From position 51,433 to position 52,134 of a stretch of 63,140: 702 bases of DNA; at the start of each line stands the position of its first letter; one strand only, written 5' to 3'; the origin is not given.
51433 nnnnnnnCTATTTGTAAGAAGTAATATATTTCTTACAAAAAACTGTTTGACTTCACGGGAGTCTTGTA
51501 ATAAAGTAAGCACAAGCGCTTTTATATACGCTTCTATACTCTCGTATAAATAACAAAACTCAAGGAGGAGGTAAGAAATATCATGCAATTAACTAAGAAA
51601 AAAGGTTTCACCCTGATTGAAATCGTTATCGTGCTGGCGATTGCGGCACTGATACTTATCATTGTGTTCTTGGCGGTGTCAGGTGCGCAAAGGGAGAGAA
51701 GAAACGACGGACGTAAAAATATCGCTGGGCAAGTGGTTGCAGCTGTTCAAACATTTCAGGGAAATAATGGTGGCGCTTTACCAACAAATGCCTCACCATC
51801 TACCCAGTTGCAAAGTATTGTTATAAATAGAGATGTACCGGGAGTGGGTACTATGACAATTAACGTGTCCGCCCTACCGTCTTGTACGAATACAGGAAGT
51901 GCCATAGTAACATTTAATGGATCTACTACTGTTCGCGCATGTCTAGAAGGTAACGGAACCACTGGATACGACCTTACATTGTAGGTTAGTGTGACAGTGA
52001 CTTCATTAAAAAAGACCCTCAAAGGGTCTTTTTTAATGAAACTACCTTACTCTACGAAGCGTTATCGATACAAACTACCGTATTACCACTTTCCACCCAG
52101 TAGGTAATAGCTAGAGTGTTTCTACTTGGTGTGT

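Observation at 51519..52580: Two convergent pilin genes bracketed by a perfect 136-bp inverted repeat: candidate invertible or gene-conversion pilin-variation cassette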

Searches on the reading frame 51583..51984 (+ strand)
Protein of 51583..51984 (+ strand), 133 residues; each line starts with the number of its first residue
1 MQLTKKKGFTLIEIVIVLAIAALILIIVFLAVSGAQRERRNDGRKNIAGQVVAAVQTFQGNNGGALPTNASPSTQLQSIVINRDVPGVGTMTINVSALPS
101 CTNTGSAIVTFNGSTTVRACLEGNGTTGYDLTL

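Call 7: search_protein_families(library=pfam, proteins=[window:51583-51984:+], max_evalue=0.01)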
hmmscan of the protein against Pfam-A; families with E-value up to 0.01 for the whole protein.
window:51583-51984:+ (133 aa): 1 family
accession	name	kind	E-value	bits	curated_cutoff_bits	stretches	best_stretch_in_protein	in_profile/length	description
PF07963.17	N_methyl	-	4.4e-07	29.7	21.2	1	5-29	3-27/27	Prokaryotic N-terminal methylation motif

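Call 10: find_encoding_contigs(protein=window:51583-51984:+, flank=6000, max_places=10)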
Protein window:51583-51984:+ (133 aa): 2 contigs read that carry it; 2 places shown.
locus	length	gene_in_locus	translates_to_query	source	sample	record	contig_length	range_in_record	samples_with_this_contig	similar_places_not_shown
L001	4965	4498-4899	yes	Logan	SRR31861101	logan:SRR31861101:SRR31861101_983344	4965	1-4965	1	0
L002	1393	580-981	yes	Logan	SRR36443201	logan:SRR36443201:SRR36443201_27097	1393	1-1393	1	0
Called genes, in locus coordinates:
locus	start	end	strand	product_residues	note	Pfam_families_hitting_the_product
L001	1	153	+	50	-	?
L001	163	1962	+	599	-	PF05157:MshEN, PF00437:T2SSE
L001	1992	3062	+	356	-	PF00437:T2SSE, PF13555:AAA_29 (faint)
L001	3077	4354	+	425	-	PF28597:T2SSF_N, PF00482:T2SSF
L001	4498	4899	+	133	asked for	PF07963:N_methyl (weak)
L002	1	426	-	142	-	?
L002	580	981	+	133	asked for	PF07963:N_methyl (weak)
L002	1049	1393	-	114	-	?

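Call 25: list_cluster_members(proteins=[window:51583-51984:+, window:52052-52516:-])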
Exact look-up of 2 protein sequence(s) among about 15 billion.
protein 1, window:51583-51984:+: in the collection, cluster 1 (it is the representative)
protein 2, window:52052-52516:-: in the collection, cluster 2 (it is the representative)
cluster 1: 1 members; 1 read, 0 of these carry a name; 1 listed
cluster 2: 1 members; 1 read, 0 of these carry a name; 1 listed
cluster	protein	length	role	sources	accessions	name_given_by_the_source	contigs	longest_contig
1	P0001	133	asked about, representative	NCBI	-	-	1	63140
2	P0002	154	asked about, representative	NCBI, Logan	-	-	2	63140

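Call 32: find_homologous_proteins(query=window:51583-51984:+, max_evalue=1e-8)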
Query window:51583-51984:+ (133 aa): 194 proteins with E <= 1e-8 among 305 candidates; the best 120 are listed.
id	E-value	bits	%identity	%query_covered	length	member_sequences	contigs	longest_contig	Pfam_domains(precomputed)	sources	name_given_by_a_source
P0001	1.4e-76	272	100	100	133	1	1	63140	PF07963.18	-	-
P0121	5.1e-27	112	52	97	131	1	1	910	PF07963.18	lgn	-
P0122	1.1e-23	101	46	99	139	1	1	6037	PF07963.18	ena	-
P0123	1.8e-23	101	50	91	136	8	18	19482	PF07963.18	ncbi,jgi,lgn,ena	-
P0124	3.5e-23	100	53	88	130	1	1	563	PF07963.18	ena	-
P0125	4.7e-23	99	48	95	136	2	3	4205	PF07963.18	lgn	-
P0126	1.6e-22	98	48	91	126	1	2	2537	PF07963.18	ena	-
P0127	1.9e-22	97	50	91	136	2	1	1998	PF07963.18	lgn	-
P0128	2.0e-21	94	48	88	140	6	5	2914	PF07963.18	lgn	-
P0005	5.3e-20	89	48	85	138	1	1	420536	PF07963.18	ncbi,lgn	-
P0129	6.7e-20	89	51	89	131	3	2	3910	PF07963.18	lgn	-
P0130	2.6e-19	87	47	92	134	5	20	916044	PF07963.18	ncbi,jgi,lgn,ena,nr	ncbi:type II secretion system protein [bacterium]|nr:MAG: type II secretion system protein [bacteriu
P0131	2.8e-19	87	66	50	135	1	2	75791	PF07963.18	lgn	-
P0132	4.5e-19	86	43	91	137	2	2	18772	PF07963.18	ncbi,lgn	-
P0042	9.2e-19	85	56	75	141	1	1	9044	PF07963.18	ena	-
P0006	9.7e-19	85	58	59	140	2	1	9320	PF07963.18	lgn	-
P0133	1.5e-18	85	50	89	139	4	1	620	PF07963.18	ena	-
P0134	1.7e-18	85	64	46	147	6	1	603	PF07963.18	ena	-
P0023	1.9e-18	84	61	58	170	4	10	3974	PF07963.18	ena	-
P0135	2.6e-18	84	48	89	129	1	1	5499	PF07963.18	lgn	-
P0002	2.9e-18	84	66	59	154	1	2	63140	PF07963.18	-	-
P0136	5.0e-18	83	61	47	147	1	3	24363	PF07963.18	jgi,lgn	-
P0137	6.4e-18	83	46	92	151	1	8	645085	PF07963.18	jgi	jgi:prepilin-type N-terminal cleavage/methylation domain-containing protein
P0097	6.5e-18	83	65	53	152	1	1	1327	PF07963.18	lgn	-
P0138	6.5e-18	83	56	57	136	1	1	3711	PF07963.18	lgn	-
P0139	7.4e-18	82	49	89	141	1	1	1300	PF07963.18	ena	-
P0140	7.4e-18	82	54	72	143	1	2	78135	PF07963.18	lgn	-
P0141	7.4e-18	82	45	92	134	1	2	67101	PF07963.18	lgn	-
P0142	9.3e-18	82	61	50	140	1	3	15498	PF07963.18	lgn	-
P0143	1.0e-17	82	69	44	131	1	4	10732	PF07963.18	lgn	-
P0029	1.4e-17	82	52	73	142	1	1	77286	PF07963.18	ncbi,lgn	-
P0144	2.3e-17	81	45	88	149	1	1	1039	PF07963.18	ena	-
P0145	3.7e-17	80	62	46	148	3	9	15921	PF07963.18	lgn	-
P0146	4.6e-17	80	48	89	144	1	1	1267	PF07963.18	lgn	-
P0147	6.9e-17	79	45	89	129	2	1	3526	PF07963.18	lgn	-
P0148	7.0e-17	79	45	88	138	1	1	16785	PF07963.18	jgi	jgi:prepilin-type N-terminal cleavage/methylation domain-containing protein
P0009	7.1e-17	79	63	53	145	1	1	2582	PF07963.18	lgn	-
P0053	7.4e-17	79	60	55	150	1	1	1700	PF07963.18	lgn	-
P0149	9.6e-17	79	40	98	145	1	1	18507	PF07963.18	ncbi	-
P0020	1.2e-16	79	58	58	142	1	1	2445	PF07963.18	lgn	-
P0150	1.8e-16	78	46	92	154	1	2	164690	PF07963.18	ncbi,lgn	-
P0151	1.9e-16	78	56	66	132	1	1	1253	PF07963.18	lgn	-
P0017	2.0e-16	78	45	96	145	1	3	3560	PF07963.18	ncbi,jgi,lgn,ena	jgi:prepilin-type N-terminal cleavage/methylation domain-containing protein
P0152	2.2e-16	78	52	74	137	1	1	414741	PF07963.18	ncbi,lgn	-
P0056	2.5e-16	78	58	60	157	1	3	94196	PF07963.18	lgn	-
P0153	2.7e-16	77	53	71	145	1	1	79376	PF07963.18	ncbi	-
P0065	3.3e-16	77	59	57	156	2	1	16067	PF07963.18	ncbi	-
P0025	3.3e-16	77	57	62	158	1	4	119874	PF07963.18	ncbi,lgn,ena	-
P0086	4.3e-16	77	55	57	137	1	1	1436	PF07963.18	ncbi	-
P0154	4.9e-16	77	40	91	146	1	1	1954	PF07963.18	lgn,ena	-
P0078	6.0e-16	76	46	74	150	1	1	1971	PF07963.18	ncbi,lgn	-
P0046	6.1e-16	76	58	52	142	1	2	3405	PF07963.18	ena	-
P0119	6.9e-16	76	58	58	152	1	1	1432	PF07963.18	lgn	-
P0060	7.1e-16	76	63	47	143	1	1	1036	PF07963.18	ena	-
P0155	8.2e-16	76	61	53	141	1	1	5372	PF07963.18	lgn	-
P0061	9.2e-16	76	59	57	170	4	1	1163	PF07963.18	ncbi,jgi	jgi:prepilin-type N-terminal cleavage/methylation domain-containing protein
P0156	1.2e-15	75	44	92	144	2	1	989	PF07963.18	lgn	-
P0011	1.2e-15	75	61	50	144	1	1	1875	PF07963.18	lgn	-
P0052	1.3e-15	75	63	48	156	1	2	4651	PF07963.18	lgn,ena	-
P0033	1.5e-15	75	47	83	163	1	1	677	PF07963.18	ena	-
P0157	2.0e-15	75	68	50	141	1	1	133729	PF07963.18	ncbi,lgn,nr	ncbi:type II secretion system protein [Candidatus Saccharibacteria bacterium]|nr:type II secretion s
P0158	2.1e-15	75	42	90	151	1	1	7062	PF07963.18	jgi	-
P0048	2.4e-15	74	58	58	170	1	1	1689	PF07963.18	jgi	jgi:prepilin-type N-terminal cleavage/methylation domain-containing protein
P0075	2.4e-15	74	60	53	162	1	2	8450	PF07963.18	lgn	-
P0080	3.5e-15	74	60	52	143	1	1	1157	PF07963.18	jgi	jgi:prepilin-type N-terminal cleavage/methylation domain-containing protein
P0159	3.6e-15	74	64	44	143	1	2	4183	PF07963.18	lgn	-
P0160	3.6e-15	74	69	46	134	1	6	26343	PF07963.18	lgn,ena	-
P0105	3.8e-15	74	60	50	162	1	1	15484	PF07963.18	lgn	-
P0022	3.8e-15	74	57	64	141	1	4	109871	PF07963.18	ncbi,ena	-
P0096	4.8e-15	73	61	48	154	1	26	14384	PF07963.18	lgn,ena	-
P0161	5.2e-15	73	43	92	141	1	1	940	PF07963.18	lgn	-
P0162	5.4e-15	73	58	50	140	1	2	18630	PF07963.18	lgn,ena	-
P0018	5.4e-15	73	59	53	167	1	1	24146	PF07963.18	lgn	-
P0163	5.7e-15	73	58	59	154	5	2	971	PF07963.18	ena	-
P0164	6.8e-15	73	62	50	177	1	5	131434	PF07963.18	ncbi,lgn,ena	-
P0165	7.2e-15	73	46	80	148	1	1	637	PF07963.18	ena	-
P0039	7.7e-15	73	45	80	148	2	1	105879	PF07963.18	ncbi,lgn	-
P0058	8.6e-15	73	57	58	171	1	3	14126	PF07963.18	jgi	-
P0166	9.8e-15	72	62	46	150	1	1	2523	PF07963.18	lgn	-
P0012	9.9e-15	72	52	58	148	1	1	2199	PF07963.18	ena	-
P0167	1.2e-14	72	49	67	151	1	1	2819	PF07963.18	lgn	-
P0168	1.3e-14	72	45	89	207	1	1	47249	PF07963.18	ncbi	-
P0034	1.3e-14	72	65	47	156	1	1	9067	PF07963.18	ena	-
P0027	1.4e-14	72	66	48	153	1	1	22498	PF07963.18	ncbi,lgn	-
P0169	1.5e-14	72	60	49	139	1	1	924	PF07963.18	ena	-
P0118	1.9e-14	71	57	53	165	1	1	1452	PF07963.18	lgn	-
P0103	2.1e-14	71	64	50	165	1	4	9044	PF07963.18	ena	-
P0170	2.2e-14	71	48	70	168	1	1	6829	PF07963.18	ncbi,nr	ncbi:type II secretion system protein [Candidatus Saccharibacteria bacterium]|nr:type II secretion s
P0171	2.3e-14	71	44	83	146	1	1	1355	PF07963.18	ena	-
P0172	2.4e-14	71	57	47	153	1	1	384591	PF07963.18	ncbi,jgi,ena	jgi:prepilin-type N-terminal cleavage/methylation domain-containing protein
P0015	2.6e-14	71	58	51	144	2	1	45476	PF07963.18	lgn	-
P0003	3.2e-14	71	57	59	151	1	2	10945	PF07963.18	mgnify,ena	mgnify:CR=1 FL=1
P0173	3.6e-14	71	61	50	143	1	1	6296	PF07963.18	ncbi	ncbi:MAG TPA: type II secretion system protein [Candidatus Saccharimonadia bacterium]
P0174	5.2e-14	70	66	46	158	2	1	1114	PF07963.18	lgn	-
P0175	6.0e-14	70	47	73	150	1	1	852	PF07963.18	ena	-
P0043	6.3e-14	70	58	53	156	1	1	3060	PF07963.18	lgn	-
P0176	6.5e-14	70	42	76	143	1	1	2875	PF07963.18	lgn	-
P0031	6.9e-14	70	50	86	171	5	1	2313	PF07963.18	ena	-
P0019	8.5e-14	69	54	59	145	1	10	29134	PF07963.18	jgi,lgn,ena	-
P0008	9.0e-14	69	58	49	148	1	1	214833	PF07963.18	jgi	jgi:prepilin-type N-terminal cleavage/methylation domain-containing protein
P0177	9.9e-14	69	52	63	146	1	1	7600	PF07963.18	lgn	-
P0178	1.1e-13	69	63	50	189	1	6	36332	PF07963.18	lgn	-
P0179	1.4e-13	69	48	74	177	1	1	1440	PF07963.18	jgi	jgi:prepilin-type N-terminal cleavage/methylation domain-containing protein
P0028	1.7e-13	68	57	52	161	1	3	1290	PF07963.18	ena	-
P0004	2.0e-13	68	56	59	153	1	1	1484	PF07963.18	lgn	-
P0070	2.3e-13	68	58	48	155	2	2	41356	PF07963.18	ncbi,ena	-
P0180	2.4e-13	68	56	53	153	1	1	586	PF07963.18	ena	-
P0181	2.4e-13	68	57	49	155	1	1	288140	PF07963.18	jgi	jgi:prepilin-type N-terminal cleavage/methylation domain-containing protein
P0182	2.4e-13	68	56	53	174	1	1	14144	PF07963.18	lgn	-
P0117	2.4e-13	68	63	45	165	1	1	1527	PF07963.18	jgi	jgi:prepilin-type N-terminal cleavage/methylation domain-containing protein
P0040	2.4e-13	68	60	47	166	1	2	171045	PF07963.18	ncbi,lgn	-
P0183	2.5e-13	68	56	50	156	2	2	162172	PF07963.18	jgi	jgi:prepilin-type N-terminal cleavage/methylation domain-containing protein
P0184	2.6e-13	68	65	43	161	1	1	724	PF07963.18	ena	-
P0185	3.1e-13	68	57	58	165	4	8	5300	PF07963.18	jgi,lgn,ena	-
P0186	3.4e-13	67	52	57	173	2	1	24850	PF07963.18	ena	-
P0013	3.4e-13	67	50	57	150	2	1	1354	PF07963.18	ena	-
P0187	3.8e-13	67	44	81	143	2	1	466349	PF07963.18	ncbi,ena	-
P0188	3.9e-13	67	45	79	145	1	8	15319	PF07963.18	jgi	jgi:prepilin-type N-terminal cleavage/methylation domain-containing protein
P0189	4.6e-13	67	40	93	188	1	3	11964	PF07963.18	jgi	jgi:prepilin-type N-terminal cleavage/methylation domain-containing protein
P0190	4.7e-13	67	44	85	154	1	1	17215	PF07963.18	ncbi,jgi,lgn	ncbi:MAG TPA: prepilin-type N-terminal cleavage/methylation domain-containing protein [Candidatus Sa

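Call 36: search_protein_families(library=ncbifam, proteins=[window:51583-51984:+], max_evalue=0.001)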
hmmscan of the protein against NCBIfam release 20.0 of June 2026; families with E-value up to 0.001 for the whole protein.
window:51583-51984:+ (133 aa): 10 families
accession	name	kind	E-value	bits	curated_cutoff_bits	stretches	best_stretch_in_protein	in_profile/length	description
TIGR02532.1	IV_pilin_GFxxxE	domain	1.9e-06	27.5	16.3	1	6-28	1-23/24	prepilin-type N-terminal cleavage/methylation domain-containing protein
NF040999.1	pilin_ComGC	equivalog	2.2e-06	27.8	75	1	6-62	1-57/84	competence type IV pilus major pilin ComGC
TIGR01708.2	typeII_sec_gspH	equivalog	5e-06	26.6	80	1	7-42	2-37/169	type II secretion system minor pseudopilin GspH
NF041013.1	T4P_ComGE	equivalog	9.4e-06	25.7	49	1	5-53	2-50/83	competence type IV pilus minor pilin ComGE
NF040982.1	ComGD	equivalog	7.7e-05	23.1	70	1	6-38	1-33/139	competence type IV pilus minor pilin ComGD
TIGR02596.1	TIGR02596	subfamily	0.00011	22.4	70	1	9-60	1-53/196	Verru_Chthon cassette protein D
NF047828.1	T3SSXpsI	equivalog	0.00043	20.3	150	1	7-45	2-40/132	type II secretion system protein XpsI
TIGR01710.1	typeII_sec_gspG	equivalog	0.00059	19.9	88.85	1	7-69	1-62/134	type II secretion system major pseudopilin GspG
TIGR01707.1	gspI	equivalog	0.00093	19.7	44.35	0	8-45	1-37/101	type II secretion system minor pseudopilin GspI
NF041002.1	pilin_ComGF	equivalog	0.00094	19.4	80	0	6-41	1-36/139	competence type IV pilus minor pilin ComGF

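Call 73: search_solved_structures(query=window:51583-51984:+, max_evalue=0.01)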
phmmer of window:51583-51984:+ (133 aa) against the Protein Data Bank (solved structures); distinct sequences matched with E-value up to 0.01: 2.
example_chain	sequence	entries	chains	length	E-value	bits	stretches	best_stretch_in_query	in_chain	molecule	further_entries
9egp_A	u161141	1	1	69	0.0063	19.7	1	2-37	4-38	Geopilin domain 1 protein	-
8pfb_G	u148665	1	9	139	0.0097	19.1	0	9-74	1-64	Type IV pilin PilE1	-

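Call 80: predict_structure(alignment_id=A5)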
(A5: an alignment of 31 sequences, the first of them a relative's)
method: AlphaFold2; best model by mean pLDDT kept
length: 133 residues; sequences in the alignment: 31
mean_pLDDT: 81.9   pTM: 0.67
mean pLDDT of the five models: 81.9, 81.0, 79.4, 79.0, 78.5
residues with pLDDT >= 90: 20; 70-90: 92; 50-70: 20; < 50: 1
segments of 3 or more residues with pLDDT < 50: none
pLDDT, mean of each block of 10 residues (from residue 1): 62 90 92 84 88 90 79 79 83 81 81 85 70 82
secondary structure, 60 per line:
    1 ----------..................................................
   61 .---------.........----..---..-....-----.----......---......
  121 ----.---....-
elements in order: H11-61 H71-79 E92-95 E106-111 E115-120 E129-132

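Call 83: fold_search(model_id=the predicted structure, library=pdb)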
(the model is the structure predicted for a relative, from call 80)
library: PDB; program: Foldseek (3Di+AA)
matches with E <= 10: 88; with E <= 0.001: 0
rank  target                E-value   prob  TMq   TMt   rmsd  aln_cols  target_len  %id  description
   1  1om8                  3.2e-01  0.57  0.24  0.08   2.6        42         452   19  CRYSTAL STRUCTURE OF A COLD ADAPTED ALKALINE PROTEASE FROM PSEUDOMONAS TAC II 18, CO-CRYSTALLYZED WITH 10 mM EDTA (released 2003-07-15)
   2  1k7q                  3.5e-01  0.60  0.25  0.08   2.9        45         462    4  PrtC from Erwinia chrysanthemi: E189A mutant (released 2002-10-20)
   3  1k7i                  3.7e-01  0.60  0.25  0.08   2.9        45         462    4  PrtC from Erwinia chrysanthemi: Y228F mutant (released 2002-10-19)
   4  3hbu_P                3.9e-01  0.60  0.26  0.08   2.8        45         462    4  PrtC methionine mutants: M226H DESY (released 2009-07-21)
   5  1k7g                  4.2e-01  0.57  0.25  0.08   2.9        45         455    4  PrtC from Erwinia chrysanthemi (released 2002-10-19)
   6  3hbv_P                4.5e-01  0.57  0.26  0.10   2.8        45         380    4  PrtC methionine mutants: M226A in-house (released 2009-06-30)
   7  1go7                  4.5e-01  0.57  0.25  0.08   2.9        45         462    4  The metzincin's methionine: PrtC M226C-E189K double mutant (released 2002-10-17)
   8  1go8                  5.1e-01  0.51  0.25  0.08   2.9        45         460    4  The metzincin's methionine: PrtC M226L mutant (released 2002-10-17)
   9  3hda_P                5.9e-01  0.47  0.25  0.10   2.8        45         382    4  PrtC methionine mutants: M226A_DESY (released 2009-06-30)
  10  6xxd_A                1.1e+00  0.54  0.55  0.57   5.7       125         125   20  CryoEM structure of the type IV pilin PilA4 from Thermus thermophilus (released 2020-03-11)
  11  7t8b_B                2.0e+00  0.13  0.16  0.05   4.4        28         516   11  Octameric Human Twinkle Helicase Clinical Variant W315L (released 2022-07-27)
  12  9f9t_M                2.3e+00  0.11  0.31  0.21   7.4        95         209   16  CryoEM structure of native Trypanosoma cruzi apo proteasome 20S subunit (released 2024-12-25)
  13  6zhu_A                3.0e+00  0.44  0.28  0.04   0.9        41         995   22  Yeast Uba1 in complex with Ubc3 and ATP (released 2022-01-12)
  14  6oq6_A                3.0e+00  0.07  0.16  0.07   3.7        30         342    7  Structure of the pore forming fragment of Clostridium difficile toxin B in complex with VHH 5D (released 2019-07-10)
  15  2hyo                  3.0e+00  0.04  0.19  0.13   7.4        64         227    8  Crystal structure of Rv0805 N97A mutant (released 2006-12-26)
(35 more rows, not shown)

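Call 84: predict_structure(alignment_id=A4)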
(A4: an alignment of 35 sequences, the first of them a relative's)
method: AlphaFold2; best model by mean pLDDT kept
length: 154 residues; sequences in the alignment: 35
mean_pLDDT: 91.9   pTM: 0.77
mean pLDDT of the five models: 91.9, 91.6, 90.8, 90.7, 89.8
residues with pLDDT >= 90: 127; 70-90: 20; 50-70: 7; < 50: 0
segments of 3 or more residues with pLDDT < 50: none
pLDDT, mean of each block of 10 residues (from residue 1): 68 94 95 94 97 95 87 95 96 94 96 93 90 94 95 84
secondary structure, 60 per line:
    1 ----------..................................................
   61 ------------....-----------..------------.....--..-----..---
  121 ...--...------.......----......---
elements in order: H11-60 H73-76 E102-106 E121-123 E126-128 E135-141 E146-151

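Call 86: fold_search(model_id=the predicted structure, library=pdb)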
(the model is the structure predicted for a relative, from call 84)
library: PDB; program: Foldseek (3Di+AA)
matches with E <= 10: 252; with E <= 0.001: 0
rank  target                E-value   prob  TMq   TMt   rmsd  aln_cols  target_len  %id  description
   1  1dlc                  1.5e+00  0.08  0.13  0.04  10.8        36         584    3  CRYSTAL STRUCTURE OF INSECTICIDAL DELTA-ENDOTOXIN FROM BACILLUS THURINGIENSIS AT 2.5 ANGSTROMS RESOLUTION (released 1994-09-30)
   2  8fbw_D                1.5e+00  0.04  0.15  0.11  11.4        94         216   12  Crystal structure of SIV-1 V2 antibody NCI05 in complex with a V2 peptide (released 2023-01-18)
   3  3ths_A                1.5e+00  0.03  0.11  0.07  10.1        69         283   13  Crystal structure of rat native liver Glycine N-methyltransferase complexed with 5-methyltetrahydrofolate pentaglutama (released 2011-11-16)
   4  7ear                  1.8e+00  0.08  0.13  0.04  10.9        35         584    0  A positively charged mutant Cry3Aa endotoxin (released 2021-04-28)
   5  4c2i_L                2.0e+00  0.04  0.16  0.12  11.2        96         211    9  Cryo-EM structure of Dengue virus serotype 1 complexed with Fab fragments of human antibody 1F4 (released 2014-01-29)
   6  8uep_1C               2.0e+00  0.02  0.15  0.12  11.2       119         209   10  In-situ complex I, Active-Q10 (State-alpha) (released 2024-06-19)
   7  4xvj_L                2.1e+00  0.04  0.15  0.20  10.6        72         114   11  STRUCTURE OF THE HEPATITIS C VIRUS ENVELOPE GLYCOPROTEIN E2 ANTIGENIC 2 REGION 412-423 BOUND TO THE BROADLY NEUTRALIZI (released 2015-03-11)
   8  8xgc_9                2.1e+00  0.04  0.14  0.05   8.9        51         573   18  Structure of yeast replisome associated with FACT and histone hexamer, Composite map (released 2024-02-14)
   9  1ath_A                2.1e+00  0.02  0.11  0.05   9.4        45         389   20  THE INTACT AND CLEAVED HUMAN ANTITHROMBIN III COMPLEX AS A MODEL FOR SERPIN-PROTEINASE INTERACTIONS (released 1995-02-07)
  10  1f9k_A                2.3e+00  0.04  0.13  0.09   9.0        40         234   20  WINGED BEAN ACIDIC LECTIN COMPLEXED WITH METHYL-ALPHA-D-GALACTOSE (released 2001-07-11)
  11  8dfh_L                2.3e+00  0.03  0.16  0.12  11.4        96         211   10  Crystal structure of non-neutralizing / interfering human monoclonal antibody 42C3 Fab in complex with MSP1-19 (released 2022-10-12)
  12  7zny_A                2.4e+00  0.02  0.11  0.05   8.7        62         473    6  Cryo-EM structure of the canine distemper virus tetrameric attachment glycoprotein (released 2023-02-08)
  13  7zm7_G                2.4e+00  0.02  0.16  0.13   9.9       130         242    8  CryoEM structure of mitochondrial complex I from Chaetomium thermophilum (inhibited by DDM) (released 2022-11-30)
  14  6vy5_L                2.6e+00  0.02  0.14  0.11  13.4        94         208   11  Crystal structure of Nipah receptor binding protein head domain in complex with human neutralizing antibody HENV-26 (released 2021-01-06)
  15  1sy0                  2.6e+00  0.01  0.11  0.10  15.9        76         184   12  1.15 A Crystal Structure of T121V Mutant of Nitrophorin 4 from Rhodnius Prolixus (released 2004-06-08)
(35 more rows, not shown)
